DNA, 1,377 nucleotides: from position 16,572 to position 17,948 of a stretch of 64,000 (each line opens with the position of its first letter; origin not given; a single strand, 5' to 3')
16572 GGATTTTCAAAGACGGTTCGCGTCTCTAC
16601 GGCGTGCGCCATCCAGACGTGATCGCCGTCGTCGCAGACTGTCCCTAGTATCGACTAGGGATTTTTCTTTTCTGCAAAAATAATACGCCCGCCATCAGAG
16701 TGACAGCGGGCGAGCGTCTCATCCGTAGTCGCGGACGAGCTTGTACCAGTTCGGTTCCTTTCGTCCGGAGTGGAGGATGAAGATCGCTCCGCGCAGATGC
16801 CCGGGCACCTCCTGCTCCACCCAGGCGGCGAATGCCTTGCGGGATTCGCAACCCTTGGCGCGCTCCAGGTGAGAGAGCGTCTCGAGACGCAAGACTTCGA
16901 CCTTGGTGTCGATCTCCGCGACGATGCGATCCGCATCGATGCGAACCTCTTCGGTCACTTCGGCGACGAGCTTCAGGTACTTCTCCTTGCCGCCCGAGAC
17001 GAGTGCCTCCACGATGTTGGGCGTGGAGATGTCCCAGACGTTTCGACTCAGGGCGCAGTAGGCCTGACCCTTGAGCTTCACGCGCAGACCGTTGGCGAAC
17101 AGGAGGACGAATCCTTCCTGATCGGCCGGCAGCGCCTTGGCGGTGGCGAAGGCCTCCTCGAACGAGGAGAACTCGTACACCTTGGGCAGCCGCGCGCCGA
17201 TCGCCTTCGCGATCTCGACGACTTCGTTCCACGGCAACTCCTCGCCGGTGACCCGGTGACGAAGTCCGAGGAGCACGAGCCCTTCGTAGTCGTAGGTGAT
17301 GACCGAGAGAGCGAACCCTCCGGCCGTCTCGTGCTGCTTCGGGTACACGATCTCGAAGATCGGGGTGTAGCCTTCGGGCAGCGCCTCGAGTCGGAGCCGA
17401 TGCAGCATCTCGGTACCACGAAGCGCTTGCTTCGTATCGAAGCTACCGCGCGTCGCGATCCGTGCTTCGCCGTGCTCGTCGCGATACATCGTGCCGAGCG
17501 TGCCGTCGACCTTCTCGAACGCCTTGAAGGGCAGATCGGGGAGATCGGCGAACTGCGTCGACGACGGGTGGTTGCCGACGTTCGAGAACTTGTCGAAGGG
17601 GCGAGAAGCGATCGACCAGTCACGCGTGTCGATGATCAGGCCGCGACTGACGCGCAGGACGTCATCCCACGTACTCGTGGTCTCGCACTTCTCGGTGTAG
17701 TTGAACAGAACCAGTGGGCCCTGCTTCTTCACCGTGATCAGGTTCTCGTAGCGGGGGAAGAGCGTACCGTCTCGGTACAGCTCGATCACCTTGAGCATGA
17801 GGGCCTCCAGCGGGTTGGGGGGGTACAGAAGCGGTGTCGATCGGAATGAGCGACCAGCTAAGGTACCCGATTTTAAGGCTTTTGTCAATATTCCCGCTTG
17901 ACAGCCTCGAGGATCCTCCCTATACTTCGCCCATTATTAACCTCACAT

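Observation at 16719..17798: T4 Rnl1-like ATP-dependent RNA ligase of apparently foreign origin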

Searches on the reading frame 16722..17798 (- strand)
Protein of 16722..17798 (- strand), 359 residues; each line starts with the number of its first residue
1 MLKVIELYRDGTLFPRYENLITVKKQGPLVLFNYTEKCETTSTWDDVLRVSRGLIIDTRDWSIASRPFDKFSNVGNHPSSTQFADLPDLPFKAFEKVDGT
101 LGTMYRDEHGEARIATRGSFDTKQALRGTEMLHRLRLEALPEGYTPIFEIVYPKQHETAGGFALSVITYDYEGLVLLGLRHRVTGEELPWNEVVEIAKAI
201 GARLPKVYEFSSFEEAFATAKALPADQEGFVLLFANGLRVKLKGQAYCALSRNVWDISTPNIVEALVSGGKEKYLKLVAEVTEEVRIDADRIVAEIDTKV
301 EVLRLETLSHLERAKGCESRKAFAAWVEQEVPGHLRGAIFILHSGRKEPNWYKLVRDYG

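Call 4: search_protein_families(library=pfam, proteins=[window:16722-17798:-], max_evalue=1)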
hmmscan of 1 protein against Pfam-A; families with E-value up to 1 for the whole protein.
window:16722-17798:- (359 aa): 2 families
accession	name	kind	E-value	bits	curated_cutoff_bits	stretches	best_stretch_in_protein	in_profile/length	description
PF09511.15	RNA_lig_T4_1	-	3e-16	60.4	28.3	1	51-247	2-227/227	RNA ligase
PF09414.15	RNA_ligase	-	0.011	16.4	27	1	93-232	5-155/171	RNA ligase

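Call 5: search_protein_families(library=ncbifam, proteins=[window:16722-17798:-], max_evalue=1)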
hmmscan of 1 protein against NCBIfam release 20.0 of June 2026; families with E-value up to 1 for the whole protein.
window:16722-17798:- (359 aa): 1 family
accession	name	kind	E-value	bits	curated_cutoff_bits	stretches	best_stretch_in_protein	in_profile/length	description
TIGR02308.1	RNA_lig_T4_1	equivalog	8.3e-17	61.3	242.25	1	32-261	34-262/373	T4 RnlA family RNA ligase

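Call 6: search_solved_structures(query=window:16722-17798:-, max_evalue=10, show_alignments=3)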
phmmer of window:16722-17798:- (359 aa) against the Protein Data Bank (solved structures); distinct sequences matched with E-value up to 10: 3.
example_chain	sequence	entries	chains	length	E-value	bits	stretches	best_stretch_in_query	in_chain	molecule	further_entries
2c5u_A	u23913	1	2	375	6.6e-12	48.5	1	52-275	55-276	RNA LIGASE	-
9do4_B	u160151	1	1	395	7.7e-12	48.3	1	52-275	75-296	RNA ligase 1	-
5tt6_A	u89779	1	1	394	4.1e-11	45.9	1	52-275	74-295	T4 RNA ligase 1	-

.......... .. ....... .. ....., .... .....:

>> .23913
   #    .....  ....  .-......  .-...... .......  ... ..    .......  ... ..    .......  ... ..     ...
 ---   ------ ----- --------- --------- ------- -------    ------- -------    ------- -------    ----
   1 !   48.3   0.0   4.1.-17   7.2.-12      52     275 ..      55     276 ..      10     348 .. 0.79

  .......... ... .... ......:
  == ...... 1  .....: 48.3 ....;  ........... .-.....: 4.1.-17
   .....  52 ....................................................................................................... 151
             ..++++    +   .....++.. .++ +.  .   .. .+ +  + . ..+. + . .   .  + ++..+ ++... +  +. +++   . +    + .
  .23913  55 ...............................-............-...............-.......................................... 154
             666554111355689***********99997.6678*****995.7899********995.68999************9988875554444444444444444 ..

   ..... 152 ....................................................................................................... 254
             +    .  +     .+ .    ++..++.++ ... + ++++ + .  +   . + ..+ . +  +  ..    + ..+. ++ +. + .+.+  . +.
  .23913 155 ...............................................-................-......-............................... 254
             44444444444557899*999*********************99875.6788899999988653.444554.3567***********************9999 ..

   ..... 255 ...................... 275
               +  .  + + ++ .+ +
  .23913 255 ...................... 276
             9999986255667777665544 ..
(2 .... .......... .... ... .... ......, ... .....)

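Call 7: search_protein_families(library=phrogs, proteins=[window:16722-17798:-], max_evalue=1)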
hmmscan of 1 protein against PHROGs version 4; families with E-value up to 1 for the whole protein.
window:16722-17798:- (359 aa): 4 families
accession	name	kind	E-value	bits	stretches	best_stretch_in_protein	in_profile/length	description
phrog_562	-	tail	2.1e-48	166.1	1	24-348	30-352/377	RNA ligase and tail fiber protein attachment catalyst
phrog_8238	-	DNA, RNA and nucleotide metabolism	9.8e-17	61.3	1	21-250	427-673/737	RNA ligase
phrog_21952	-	DNA, RNA and nucleotide metabolism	0.00015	22.4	1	29-110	25-108/327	RNA ligase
phrog_17513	-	transcription regulation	0.19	12.8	1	256-301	69-114/118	transcriptional regulator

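Call 8: search_protein_families(library=padloc, proteins=[window:16722-17798:-], max_evalue=1)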
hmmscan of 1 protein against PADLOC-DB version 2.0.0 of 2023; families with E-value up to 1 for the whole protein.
window:16722-17798:- (359 aa): 0 families

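Call 9: find_homologous_proteins(query=window:16722-17798:-, max_evalue=0.001)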
Query window:16722-17798:- (359 aa): 657 proteins with E <= 0.001 among 7506 candidates; the best 120 are listed.
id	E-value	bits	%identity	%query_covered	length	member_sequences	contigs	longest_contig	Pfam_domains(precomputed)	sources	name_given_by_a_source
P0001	7.4e-240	813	100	100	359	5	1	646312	PF09511.16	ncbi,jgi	ncbi:MAG: RNA ligase [Patescibacteria group bacterium]|jgi:RNA ligase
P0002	2.9e-163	561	71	99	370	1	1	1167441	PF09511.16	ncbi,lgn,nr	ncbi:MAG: T4 RnlA family RNA ligase [Patescibacteria group bacterium]|nr:MAG: T4 RnlA family RNA lig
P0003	1.4e-158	546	71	99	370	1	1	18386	PF09511.16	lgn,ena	-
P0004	1.6e-134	467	60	99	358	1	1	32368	PF09511.16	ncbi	-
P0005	9.1e-133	461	60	99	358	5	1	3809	PF09511.16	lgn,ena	-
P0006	1.9e-111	391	54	99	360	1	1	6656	PF09511.16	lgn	-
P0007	1.2e-86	309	46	99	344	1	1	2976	PF09511.16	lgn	-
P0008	7.3e-84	300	46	98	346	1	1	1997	PF09414.16,PF09511.16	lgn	-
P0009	3.2e-82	295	45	99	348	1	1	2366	PF09414.16,PF09511.16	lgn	-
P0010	6.1e-77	277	42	99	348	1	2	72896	PF09511.16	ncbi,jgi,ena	-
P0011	2.4e-73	265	42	99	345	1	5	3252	PF09414.16,PF09511.16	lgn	-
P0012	1.1e-66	244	42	96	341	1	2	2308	PF09511.16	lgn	-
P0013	1.1e-64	237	41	99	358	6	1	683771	PF09511.16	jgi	jgi:RNA ligase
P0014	1.2e-61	227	38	96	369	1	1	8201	PF09511.16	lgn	-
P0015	2.1e-60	223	41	99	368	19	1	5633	PF09414.16,PF09511.16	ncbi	-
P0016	2.8e-56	209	39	99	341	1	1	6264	PF09511.16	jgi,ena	-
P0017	1.8e-55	207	40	91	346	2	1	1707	PF09414.16,PF09511.16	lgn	-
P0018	4.0e-49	186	38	92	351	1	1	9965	PF09414.16,PF09511.16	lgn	-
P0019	1.3e-48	184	37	84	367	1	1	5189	PF09511.16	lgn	-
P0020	4.8e-48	182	40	86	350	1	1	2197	PF09414.16,PF09511.16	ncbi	-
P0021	4.3e-47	179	39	86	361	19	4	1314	PF09414.16,PF09511.16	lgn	-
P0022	1.4e-46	177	37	89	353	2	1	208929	PF09414.16,PF09511.16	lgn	-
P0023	3.6e-46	176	35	97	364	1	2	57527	PF09511.16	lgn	-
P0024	5.0e-46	176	39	89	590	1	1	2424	PF09511.16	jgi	jgi:RNA ligase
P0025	7.4e-46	175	36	99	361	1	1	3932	PF09414.16,PF09511.16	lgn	-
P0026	8.5e-46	175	36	89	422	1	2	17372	PF09414.16,PF09511.16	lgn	-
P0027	1.3e-45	174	38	89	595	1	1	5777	PF09414.16,PF09511.16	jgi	jgi:RNA ligase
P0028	1.7e-45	174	38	94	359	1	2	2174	PF09511.16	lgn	-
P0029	1.9e-45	174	37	78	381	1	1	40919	PF09511.16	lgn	-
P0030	3.4e-45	173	37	87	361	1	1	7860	PF09414.16,PF09511.16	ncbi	-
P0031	4.8e-45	172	38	93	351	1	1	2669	PF09414.16,PF09511.16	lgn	-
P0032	6.4e-45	172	39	75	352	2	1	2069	PF09511.16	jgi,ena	jgi:RNA ligase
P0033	6.5e-45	172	36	94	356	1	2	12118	PF09414.16,PF09511.16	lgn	-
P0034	1.2e-44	171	39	87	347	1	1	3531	PF09414.16,PF09511.16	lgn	-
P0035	1.3e-44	171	38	86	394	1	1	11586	PF09414.16,PF09511.16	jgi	jgi:RNA ligase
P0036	1.5e-44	171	36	92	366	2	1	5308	PF09414.16,PF09511.16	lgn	-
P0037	1.6e-44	171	38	86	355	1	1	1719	PF09414.16,PF09511.16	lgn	-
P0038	1.9e-44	170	36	82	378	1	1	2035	PF09414.16,PF09511.16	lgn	-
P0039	1.9e-44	170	37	87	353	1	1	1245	PF09414.16,PF09511.16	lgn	-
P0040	2.3e-44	170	37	91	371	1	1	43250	PF09511.16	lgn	-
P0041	3.3e-44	170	37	78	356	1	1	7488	PF09511.16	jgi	jgi:RNA ligase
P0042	3.5e-44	170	36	97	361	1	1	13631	PF09511.16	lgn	-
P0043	3.6e-44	169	36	91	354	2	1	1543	PF09414.16,PF09511.16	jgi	jgi:RNA ligase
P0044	4.3e-44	169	35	75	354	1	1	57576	PF09414.16,PF09511.16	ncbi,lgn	-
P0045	4.4e-44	169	38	87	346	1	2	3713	PF09511.16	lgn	-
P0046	4.6e-44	169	36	95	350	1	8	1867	PF09414.16,PF09511.16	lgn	-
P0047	7.8e-44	168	35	91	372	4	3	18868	PF09414.16,PF09511.16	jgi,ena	-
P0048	7.9e-44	168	37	87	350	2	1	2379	PF09414.16,PF09511.16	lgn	-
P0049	8.0e-44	168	36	91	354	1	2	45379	PF09414.16,PF09511.16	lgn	-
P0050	9.8e-44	168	36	95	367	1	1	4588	PF09511.16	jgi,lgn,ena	-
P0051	1.1e-43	168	36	91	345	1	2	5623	PF09511.16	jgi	jgi:RNA ligase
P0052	1.9e-43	167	34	98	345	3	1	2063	PF09511.16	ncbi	-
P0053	2.2e-43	167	35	86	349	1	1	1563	PF09414.16,PF09511.16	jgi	jgi:RNA ligase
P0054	2.4e-43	167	38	94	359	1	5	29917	PF09511.16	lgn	-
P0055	2.5e-43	167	37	92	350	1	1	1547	PF09414.16,PF09511.16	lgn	-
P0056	2.8e-43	167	38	86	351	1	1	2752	PF09414.16,PF09511.16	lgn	-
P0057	3.0e-43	166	39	86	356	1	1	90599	PF09414.16,PF09511.16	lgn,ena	-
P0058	3.8e-43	166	37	87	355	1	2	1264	PF09414.16,PF09511.16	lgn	-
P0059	4.3e-43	166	38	93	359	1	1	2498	PF09414.16,PF09511.16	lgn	-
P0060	4.4e-43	166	36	93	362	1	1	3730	PF09414.16,PF09511.16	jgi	jgi:RNA ligase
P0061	5.2e-43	166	38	86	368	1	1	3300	PF09414.16,PF09511.16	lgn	-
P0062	5.4e-43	166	35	85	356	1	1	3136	PF09414.16,PF09511.16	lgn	-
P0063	6.0e-43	165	35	91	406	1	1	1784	PF09414.16,PF09511.16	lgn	-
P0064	6.6e-43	165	36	98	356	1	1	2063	PF09414.16,PF09511.16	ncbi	-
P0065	7.0e-43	165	35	92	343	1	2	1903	PF09414.16,PF09511.16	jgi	-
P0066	7.2e-43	165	38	76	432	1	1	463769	PF09511.16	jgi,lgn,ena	-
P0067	8.4e-43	165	36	89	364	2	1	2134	PF09511.16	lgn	-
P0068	8.5e-43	165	39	84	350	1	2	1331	PF09511.16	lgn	-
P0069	8.8e-43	165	35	98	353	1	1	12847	PF09414.16,PF09511.16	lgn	-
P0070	9.1e-43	165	35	86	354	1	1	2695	PF09511.16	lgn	-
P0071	9.6e-43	165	35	94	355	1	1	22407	PF09414.16,PF09511.16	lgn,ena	-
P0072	1.0e-42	165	34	94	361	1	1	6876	PF09511.16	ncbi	-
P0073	1.1e-42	165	36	86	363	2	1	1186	PF09414.16,PF09511.16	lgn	-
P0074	1.4e-42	164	38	88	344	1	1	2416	PF09414.16,PF09511.16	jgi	jgi:RNA ligase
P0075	1.5e-42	164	37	86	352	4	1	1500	PF09511.16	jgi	jgi:RNA ligase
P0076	1.7e-42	164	35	89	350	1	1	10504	PF09414.16,PF09511.16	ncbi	-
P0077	1.8e-42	164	37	81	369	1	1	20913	PF09511.16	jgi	-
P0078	2.1e-42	164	36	86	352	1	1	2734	PF09414.16,PF09511.16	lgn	-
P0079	2.2e-42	164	36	86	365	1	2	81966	PF09414.16,PF09511.16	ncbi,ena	-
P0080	2.8e-42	163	36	92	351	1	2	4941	PF09414.16,PF09511.16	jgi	-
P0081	2.8e-42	163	36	89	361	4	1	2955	PF09414.16,PF09511.16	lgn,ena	-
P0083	4.5e-42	163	36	86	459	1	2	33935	PF09511.16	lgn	-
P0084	4.7e-42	163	35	93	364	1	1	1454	PF09511.16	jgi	jgi:RNA ligase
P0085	4.7e-42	163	37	86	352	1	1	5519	PF09414.16,PF09511.16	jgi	jgi:RNA ligase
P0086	4.8e-42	162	37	93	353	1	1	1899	PF09414.16,PF09511.16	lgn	-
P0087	5.5e-42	162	37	86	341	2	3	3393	PF09414.16,PF09511.16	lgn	-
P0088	1.1e-41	161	36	96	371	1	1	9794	PF09511.16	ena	-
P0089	1.2e-41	161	36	91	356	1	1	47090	PF09511.16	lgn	-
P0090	1.2e-41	161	34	89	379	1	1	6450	PF09511.16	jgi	jgi:RNA ligase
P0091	1.3e-41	161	38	85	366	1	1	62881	PF09414.16,PF09511.16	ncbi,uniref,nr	ncbi:T4 RnlA family RNA ligase [Lusitaniella coriacea LEGE 07157]|uniref:T4 RnlA family RNA ligase n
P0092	1.4e-41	161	35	86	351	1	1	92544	PF09511.16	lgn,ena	-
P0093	1.4e-41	161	36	93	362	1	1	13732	PF09414.16,PF09511.16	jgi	jgi:RNA ligase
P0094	1.5e-41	161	36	89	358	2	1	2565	PF09511.16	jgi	-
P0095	1.6e-41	161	36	86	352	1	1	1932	PF09414.16,PF09511.16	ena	-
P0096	1.7e-41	161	35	92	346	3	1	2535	PF09414.16,PF09511.16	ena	-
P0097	2.8e-41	160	37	91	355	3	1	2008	PF09414.16,PF09511.16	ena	-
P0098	2.9e-41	160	35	98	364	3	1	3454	PF09511.16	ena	-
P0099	3.1e-41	160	36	81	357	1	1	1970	PF09511.16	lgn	-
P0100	3.8e-41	160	36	86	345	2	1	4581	PF09414.16,PF09511.16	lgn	-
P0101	3.9e-41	160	36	85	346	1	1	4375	PF09511.16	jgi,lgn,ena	-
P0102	4.2e-41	159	36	79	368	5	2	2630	PF09414.16,PF09511.16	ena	-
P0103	6.6e-41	159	34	91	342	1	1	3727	PF09511.16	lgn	-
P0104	9.1e-41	158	36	92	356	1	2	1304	PF09511.16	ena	-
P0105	9.8e-41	158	34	91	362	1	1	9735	PF09414.16,PF09511.16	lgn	-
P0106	1.0e-40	158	34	93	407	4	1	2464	PF09511.16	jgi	jgi:RNA ligase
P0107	1.1e-40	158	36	96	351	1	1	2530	PF09511.16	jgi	-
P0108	1.6e-40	157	34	93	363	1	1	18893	PF09414.16,PF09511.16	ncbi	-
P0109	1.8e-40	157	35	94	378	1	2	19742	PF09414.16,PF09511.16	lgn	-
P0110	1.9e-40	157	35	92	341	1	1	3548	PF09511.16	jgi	jgi:RNA ligase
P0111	2.0e-40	157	33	88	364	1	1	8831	PF09511.16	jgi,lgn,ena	-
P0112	2.3e-40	157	37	91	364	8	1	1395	PF09414.16,PF09511.16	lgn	-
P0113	2.6e-40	157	37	89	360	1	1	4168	PF09511.16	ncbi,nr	ncbi:MAG: hypothetical protein GF334_05010 [Candidatus Altiarchaeales archaeon]|nr:hypothetical prot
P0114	2.6e-40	157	32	89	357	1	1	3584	PF09511.16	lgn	-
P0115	3.0e-40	157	37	87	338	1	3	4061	PF09414.16,PF09511.16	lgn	-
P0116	4.1e-40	156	37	89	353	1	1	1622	PF09511.16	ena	-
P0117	4.2e-40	156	36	91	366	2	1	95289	PF09414.16,PF09511.16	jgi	-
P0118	4.2e-40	156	35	86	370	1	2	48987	PF09414.16,PF09511.16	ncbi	ncbi:MAG: T4 RnlA family RNA ligase [Aggregatilineales bacterium]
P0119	4.6e-40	156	34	91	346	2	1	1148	PF09414.16,PF09511.16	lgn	-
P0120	5.8e-40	156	31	88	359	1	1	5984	PF09511.16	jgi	jgi:RNA ligase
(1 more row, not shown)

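Call 11: find_encoding_contigs(protein=P0002, flank=10000, max_places=3)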
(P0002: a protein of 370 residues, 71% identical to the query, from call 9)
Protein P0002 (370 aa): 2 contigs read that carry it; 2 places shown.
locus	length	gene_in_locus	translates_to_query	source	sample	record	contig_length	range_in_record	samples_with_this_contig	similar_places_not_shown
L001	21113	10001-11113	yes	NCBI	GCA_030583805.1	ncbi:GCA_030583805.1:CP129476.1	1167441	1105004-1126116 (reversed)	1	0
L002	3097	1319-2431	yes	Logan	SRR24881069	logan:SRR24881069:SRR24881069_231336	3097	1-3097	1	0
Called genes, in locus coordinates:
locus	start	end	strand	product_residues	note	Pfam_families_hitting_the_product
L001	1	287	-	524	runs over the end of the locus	PF00884:Sulfatase (faint), PF01676:Metalloenzyme, PF06415:iPGM_N, PF01663:Phosphodiest (weak)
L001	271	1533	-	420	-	PF03952:Enolase_N, PF07476:MAAL_C (faint), PF00113:Enolase_C, PF13378:MR_MLE_C (weak)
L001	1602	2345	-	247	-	PF04402:SIMPL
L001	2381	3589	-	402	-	PF00162:PGK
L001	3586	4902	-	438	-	PF01266:DAO (faint), PF07992:Pyr_redox_2, PF13450:NAD_binding_8 (faint), PF00070:Pyr_redox (weak)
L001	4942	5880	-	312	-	PF00149:Metallophos, PF12850:Metallophos_2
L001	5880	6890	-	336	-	PF00044:Gp_dh_N, PF02800:Gp_dh_C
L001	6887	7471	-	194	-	-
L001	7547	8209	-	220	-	-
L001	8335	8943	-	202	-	PF00889:EF_TS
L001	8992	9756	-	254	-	PF00318:Ribosomal_S2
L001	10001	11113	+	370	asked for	PF09511:RNA_lig_T4_1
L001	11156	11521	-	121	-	-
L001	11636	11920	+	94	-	PF01197:Ribosomal_L31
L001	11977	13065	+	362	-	PF03462:PCRF, PF16326:ABC_tran_CTD (weak), PF00472:RF-1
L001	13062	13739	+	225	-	PF00483:NTP_transferase, PF01128:IspD (weak), PF12804:NTP_transf_3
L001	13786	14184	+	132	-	-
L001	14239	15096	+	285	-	PF17827:PrmC_N, PF05175:MTS, PF06325:PrmA (weak), PF12847:Methyltransf_18 (faint), PF08242:Methyltransf_12 (weak), PF13649:Methyltransf_25, PF13847:Methyltransf_31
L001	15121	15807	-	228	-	PF01386:Ribosomal_L25p, PF14693:Ribosomal_TL5_C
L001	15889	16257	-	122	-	-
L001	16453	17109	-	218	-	-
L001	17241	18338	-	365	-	PF01098:FTSW_RODA_SPOVE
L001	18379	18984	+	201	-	PF14014:DUF4230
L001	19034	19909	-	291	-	-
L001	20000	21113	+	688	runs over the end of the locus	PF02518:HATPase_c, PF00204:DNA_gyraseB, PF01751:Toprim, PF00986:DNA_gyraseB_C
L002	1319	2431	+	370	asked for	PF09511:RNA_lig_T4_1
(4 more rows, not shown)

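Call 12: find_encoding_contigs(protein=P0001, flank=10000, max_places=3)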
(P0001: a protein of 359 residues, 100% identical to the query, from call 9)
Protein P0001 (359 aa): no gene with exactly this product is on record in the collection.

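Call 13: find_encoding_contigs(protein=P0004, flank=10000, max_places=2)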
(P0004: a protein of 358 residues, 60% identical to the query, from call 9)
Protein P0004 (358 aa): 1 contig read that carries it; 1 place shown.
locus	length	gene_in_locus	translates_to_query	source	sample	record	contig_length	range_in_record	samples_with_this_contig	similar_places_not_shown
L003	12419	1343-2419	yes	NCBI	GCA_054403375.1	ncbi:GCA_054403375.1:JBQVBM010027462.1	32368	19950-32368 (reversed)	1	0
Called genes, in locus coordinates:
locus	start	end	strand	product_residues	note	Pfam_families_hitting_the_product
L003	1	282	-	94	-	?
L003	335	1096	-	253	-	PF00318:Ribosomal_S2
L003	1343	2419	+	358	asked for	PF09511:RNA_lig_T4_1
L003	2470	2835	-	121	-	-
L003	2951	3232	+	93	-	PF01197:Ribosomal_L31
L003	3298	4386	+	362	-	PF03462:PCRF, PF00472:RF-1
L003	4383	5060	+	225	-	PF00483:NTP_transferase, PF01128:IspD (weak), PF12804:NTP_transf_3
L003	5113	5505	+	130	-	-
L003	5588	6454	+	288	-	PF17827:PrmC_N, PF05175:MTS, PF06325:PrmA (weak), PF13649:Methyltransf_25 (weak), PF13847:Methyltransf_31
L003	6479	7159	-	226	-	PF01386:Ribosomal_L25p, PF14693:Ribosomal_TL5_C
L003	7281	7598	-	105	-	-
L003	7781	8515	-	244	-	-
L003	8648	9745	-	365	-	PF01098:FTSW_RODA_SPOVE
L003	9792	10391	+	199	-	PF14014:DUF4230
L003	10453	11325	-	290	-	-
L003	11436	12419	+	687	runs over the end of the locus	PF02518:HATPase_c, PF00204:DNA_gyraseB, PF01751:Toprim, PF00986:DNA_gyraseB_C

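Call 14: find_encoding_contigs(protein=P0010, flank=10000, max_places=2)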
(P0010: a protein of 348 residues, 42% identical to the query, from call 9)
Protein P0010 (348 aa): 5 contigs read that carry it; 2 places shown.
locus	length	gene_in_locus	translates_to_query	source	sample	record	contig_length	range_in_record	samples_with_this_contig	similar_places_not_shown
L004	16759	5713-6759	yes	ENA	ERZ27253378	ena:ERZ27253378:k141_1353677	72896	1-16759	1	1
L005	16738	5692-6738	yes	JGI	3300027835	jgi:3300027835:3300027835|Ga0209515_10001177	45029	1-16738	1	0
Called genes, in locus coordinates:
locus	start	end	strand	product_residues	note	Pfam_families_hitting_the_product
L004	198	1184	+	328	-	PF10127:RlaP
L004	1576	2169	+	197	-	PF20803:PaaX_M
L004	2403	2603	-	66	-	-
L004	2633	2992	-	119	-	-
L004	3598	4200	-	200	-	-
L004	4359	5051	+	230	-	PF08281:Sigma70_r4_2 (faint)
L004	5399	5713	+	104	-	-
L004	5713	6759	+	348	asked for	PF09511:RNA_lig_T4_1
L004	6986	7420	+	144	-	-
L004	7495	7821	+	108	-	-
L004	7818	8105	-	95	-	-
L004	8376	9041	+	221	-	PF13238:AAA_18, PF13207:AAA_17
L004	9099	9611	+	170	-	-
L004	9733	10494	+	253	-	-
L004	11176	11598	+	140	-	PF08378:NERD (faint), PF01939:NucS_C (faint), PF02021:UPF0102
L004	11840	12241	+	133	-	-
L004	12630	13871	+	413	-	PF08529:NusA_N, PF00575:S1 (weak), PF13184:KH_NusA_1st, PF26594:KH_NusA_2nd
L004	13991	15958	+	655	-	PF03030:H_PPase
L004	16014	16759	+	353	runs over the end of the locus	-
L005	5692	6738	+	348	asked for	PF09511:RNA_lig_T4_1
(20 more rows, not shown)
